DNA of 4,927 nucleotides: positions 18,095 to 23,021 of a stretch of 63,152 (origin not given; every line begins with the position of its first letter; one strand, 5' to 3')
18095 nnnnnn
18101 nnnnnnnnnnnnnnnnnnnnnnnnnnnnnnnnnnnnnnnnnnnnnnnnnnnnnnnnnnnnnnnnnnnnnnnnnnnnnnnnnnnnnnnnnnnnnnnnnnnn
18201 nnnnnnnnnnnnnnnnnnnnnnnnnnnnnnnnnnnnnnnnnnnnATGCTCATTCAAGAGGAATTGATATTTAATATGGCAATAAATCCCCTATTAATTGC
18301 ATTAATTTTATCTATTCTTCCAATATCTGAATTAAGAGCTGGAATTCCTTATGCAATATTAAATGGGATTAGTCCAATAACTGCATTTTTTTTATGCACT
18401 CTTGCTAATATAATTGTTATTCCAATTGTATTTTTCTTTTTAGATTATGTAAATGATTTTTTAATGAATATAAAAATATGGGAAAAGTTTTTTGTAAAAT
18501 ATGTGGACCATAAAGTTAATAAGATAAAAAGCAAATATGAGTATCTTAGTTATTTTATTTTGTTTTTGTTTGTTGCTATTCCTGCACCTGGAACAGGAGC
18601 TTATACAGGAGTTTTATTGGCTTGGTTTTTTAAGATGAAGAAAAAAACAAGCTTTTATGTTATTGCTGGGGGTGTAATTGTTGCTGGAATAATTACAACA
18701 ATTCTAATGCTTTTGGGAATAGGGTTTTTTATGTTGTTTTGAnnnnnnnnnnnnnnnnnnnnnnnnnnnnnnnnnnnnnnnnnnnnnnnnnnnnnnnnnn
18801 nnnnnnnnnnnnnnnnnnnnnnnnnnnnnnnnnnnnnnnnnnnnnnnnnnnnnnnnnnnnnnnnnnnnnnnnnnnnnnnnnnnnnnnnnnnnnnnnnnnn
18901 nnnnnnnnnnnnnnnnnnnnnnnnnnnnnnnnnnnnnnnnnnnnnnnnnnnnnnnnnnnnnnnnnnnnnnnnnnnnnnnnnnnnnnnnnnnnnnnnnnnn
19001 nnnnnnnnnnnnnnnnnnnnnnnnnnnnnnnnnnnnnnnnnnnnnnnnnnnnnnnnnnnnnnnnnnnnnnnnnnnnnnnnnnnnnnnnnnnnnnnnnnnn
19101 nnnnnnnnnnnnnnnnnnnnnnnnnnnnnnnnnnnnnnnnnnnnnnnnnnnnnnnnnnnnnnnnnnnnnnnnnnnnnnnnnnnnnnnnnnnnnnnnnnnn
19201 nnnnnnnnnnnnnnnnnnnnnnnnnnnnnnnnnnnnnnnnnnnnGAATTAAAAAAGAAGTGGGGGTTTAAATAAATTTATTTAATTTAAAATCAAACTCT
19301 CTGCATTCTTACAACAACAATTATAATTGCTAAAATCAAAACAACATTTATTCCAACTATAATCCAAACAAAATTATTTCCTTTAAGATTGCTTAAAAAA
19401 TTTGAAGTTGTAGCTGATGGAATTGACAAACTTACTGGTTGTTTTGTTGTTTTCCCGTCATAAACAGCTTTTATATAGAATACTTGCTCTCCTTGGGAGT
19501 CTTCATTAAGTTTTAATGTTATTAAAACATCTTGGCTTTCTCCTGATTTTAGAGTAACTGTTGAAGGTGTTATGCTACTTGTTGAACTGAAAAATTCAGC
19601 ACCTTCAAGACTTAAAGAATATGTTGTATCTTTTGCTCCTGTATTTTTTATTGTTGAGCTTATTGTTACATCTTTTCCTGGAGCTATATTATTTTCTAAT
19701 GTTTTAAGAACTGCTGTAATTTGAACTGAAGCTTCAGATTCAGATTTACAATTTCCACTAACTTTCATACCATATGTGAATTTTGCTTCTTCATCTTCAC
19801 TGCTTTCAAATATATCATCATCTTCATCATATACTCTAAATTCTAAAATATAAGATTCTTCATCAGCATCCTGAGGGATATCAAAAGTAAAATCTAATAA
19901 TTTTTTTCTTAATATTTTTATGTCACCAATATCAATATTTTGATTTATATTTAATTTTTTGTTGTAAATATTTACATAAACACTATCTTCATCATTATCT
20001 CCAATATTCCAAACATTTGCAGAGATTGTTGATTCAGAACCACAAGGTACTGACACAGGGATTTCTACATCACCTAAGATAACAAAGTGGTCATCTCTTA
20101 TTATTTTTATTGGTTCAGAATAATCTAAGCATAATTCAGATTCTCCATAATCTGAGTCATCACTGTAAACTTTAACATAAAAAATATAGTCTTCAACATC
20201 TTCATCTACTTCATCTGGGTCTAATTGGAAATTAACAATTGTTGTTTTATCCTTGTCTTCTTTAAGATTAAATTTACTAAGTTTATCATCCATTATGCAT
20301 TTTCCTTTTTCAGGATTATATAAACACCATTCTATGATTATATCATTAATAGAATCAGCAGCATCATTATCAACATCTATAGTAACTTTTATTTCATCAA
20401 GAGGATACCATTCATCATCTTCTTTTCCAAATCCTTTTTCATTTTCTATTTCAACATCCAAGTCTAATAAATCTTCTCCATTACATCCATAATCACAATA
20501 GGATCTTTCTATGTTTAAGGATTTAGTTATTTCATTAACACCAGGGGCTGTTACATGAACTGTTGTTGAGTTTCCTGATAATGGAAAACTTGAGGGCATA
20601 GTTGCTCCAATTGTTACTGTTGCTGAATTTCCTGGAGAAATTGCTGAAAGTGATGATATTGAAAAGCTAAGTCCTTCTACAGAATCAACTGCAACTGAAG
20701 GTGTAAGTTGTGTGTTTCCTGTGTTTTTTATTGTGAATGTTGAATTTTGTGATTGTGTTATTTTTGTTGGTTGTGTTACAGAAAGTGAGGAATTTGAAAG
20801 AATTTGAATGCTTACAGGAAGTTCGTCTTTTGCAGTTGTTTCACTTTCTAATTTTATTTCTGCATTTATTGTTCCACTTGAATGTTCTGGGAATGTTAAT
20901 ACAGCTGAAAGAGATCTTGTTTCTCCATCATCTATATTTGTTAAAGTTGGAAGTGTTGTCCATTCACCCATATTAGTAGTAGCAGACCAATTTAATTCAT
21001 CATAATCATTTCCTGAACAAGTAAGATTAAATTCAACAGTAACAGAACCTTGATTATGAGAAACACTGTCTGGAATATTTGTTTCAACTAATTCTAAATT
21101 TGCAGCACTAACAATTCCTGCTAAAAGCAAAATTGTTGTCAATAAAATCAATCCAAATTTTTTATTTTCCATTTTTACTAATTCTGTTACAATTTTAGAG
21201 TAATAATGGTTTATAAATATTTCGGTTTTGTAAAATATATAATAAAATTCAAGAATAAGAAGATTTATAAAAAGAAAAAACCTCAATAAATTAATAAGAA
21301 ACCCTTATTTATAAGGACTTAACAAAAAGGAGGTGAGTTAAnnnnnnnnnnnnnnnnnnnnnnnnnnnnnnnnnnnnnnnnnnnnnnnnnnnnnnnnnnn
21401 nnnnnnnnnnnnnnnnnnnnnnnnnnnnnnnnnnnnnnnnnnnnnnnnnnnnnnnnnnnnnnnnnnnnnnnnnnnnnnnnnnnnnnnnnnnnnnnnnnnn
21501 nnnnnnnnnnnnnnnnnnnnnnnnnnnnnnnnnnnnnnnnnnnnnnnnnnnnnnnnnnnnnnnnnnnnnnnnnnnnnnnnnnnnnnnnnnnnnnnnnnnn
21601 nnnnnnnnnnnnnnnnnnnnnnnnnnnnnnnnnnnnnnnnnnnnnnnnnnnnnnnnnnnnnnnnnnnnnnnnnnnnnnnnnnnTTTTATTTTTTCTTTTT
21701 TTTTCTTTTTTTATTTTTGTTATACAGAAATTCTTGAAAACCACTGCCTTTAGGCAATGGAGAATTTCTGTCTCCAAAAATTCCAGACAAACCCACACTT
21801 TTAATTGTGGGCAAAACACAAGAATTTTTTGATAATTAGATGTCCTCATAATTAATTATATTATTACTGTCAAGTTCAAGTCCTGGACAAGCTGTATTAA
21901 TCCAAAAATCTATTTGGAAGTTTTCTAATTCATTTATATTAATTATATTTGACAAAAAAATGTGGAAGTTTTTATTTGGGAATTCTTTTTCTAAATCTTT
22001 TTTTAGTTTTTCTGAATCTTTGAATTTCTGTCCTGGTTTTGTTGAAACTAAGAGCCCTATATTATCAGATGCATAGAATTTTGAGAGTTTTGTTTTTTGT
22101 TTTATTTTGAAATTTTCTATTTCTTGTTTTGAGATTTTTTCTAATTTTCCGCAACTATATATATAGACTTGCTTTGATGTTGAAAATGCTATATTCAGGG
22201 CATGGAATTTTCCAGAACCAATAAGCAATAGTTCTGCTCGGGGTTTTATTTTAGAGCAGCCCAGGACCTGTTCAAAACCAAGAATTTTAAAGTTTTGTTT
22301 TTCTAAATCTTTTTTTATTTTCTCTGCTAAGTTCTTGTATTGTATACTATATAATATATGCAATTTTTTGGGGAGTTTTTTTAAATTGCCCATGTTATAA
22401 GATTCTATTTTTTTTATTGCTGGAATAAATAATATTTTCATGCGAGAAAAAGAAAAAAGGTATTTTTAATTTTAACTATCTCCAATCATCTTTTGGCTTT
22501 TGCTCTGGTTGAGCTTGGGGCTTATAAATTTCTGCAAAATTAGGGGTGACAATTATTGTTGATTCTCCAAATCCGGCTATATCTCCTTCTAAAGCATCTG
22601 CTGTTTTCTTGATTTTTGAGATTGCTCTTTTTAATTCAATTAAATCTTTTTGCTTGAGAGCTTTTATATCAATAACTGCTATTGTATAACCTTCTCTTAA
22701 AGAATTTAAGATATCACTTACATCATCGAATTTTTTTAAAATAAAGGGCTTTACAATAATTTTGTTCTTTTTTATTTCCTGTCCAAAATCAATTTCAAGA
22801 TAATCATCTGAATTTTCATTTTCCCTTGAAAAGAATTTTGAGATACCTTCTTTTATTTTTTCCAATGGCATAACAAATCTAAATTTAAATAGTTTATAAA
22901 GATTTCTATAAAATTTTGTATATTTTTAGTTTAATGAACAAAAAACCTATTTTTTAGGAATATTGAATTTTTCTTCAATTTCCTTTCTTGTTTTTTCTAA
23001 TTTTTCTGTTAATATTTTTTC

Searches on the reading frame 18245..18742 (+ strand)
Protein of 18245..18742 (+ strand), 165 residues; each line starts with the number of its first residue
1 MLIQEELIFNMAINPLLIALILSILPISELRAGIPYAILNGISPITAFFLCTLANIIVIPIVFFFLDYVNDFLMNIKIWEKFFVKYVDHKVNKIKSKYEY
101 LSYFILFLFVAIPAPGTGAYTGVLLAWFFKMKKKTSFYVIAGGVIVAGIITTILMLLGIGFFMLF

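Call 61: search_protein_families(library=pfam, proteins=[window:18245-18742:+], max_evalue=0.0001)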
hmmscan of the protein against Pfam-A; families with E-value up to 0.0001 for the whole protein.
window:18245-18742:+ (165 aa): 1 family
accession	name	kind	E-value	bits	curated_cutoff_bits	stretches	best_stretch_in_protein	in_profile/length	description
PF06695.16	Sm_multidrug_ex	-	7.7e-33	114.1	30.7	1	29-150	1-121/121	Putative small multi-drug export protein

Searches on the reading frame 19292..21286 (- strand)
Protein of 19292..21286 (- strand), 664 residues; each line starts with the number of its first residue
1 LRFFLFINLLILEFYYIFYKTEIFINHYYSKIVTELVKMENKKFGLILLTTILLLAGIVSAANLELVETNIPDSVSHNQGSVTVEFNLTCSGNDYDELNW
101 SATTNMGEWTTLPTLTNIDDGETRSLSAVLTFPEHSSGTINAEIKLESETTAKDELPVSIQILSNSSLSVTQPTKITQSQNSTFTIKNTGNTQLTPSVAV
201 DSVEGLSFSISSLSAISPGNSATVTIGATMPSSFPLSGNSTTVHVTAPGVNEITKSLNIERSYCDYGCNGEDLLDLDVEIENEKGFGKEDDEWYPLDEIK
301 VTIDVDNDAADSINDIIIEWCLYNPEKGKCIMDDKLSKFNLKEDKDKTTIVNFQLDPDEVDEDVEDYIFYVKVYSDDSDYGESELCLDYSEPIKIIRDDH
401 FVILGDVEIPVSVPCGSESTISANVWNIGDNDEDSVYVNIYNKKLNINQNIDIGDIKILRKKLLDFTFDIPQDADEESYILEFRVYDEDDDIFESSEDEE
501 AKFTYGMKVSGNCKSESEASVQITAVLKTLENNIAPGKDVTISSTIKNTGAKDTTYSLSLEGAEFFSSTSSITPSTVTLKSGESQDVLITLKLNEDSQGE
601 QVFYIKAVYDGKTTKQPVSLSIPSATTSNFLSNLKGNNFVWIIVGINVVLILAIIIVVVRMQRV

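Call 13: search_protein_families(library=pfam, proteins=[window:19292-21286:-], max_evalue=0.00001)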
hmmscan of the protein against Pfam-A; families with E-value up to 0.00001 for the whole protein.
window:19292-21286:- (664 aa): 3 families
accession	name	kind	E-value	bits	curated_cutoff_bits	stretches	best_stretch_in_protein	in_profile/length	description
PF07705.17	CARDB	-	3.6e-09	37.2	22.7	0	415-499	17-96/101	CARDB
PF11614.14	FixG_C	-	7.3e-08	33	25.6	0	545-611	38-105/119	IG-like fold at C-terminal of FixG, putative oxidoreductase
PF22544.2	HYDIN_VesB_CFA65-like_Ig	-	3.2e-06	27.7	25.5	0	535-592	16-71/100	HYDIN/CFA65/VesB-like, Ig-like domain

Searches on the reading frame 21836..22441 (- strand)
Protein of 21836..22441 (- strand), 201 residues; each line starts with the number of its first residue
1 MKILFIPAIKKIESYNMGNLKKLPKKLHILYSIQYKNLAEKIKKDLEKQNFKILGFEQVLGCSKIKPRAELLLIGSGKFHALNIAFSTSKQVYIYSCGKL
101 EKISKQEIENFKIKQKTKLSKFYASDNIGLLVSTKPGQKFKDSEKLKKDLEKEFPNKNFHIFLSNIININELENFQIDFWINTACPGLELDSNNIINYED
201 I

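Call 62: search_protein_families(library=pfam, proteins=[window:21836-22441:-], max_evalue=0.0001)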
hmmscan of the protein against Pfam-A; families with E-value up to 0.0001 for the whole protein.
window:21836-22441:- (201 aa): 1 family
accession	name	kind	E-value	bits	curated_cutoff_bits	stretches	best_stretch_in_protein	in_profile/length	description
PF01866.22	Diphthamide_syn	-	2e-26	93.6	33.2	1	19-192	82-274/302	Putative diphthamide synthesis protein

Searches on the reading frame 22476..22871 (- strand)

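Call 62: search_protein_families(library=pfam, proteins=[window:22476-22871:-], max_evalue=0.0001)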
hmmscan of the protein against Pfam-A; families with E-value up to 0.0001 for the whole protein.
window:22476-22871:- (131 aa): 1 family
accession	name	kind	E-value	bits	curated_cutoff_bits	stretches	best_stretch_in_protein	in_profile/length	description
PF04472.17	SepF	-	2.2e-10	41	27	1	43-115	4-72/72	Cell division protein SepF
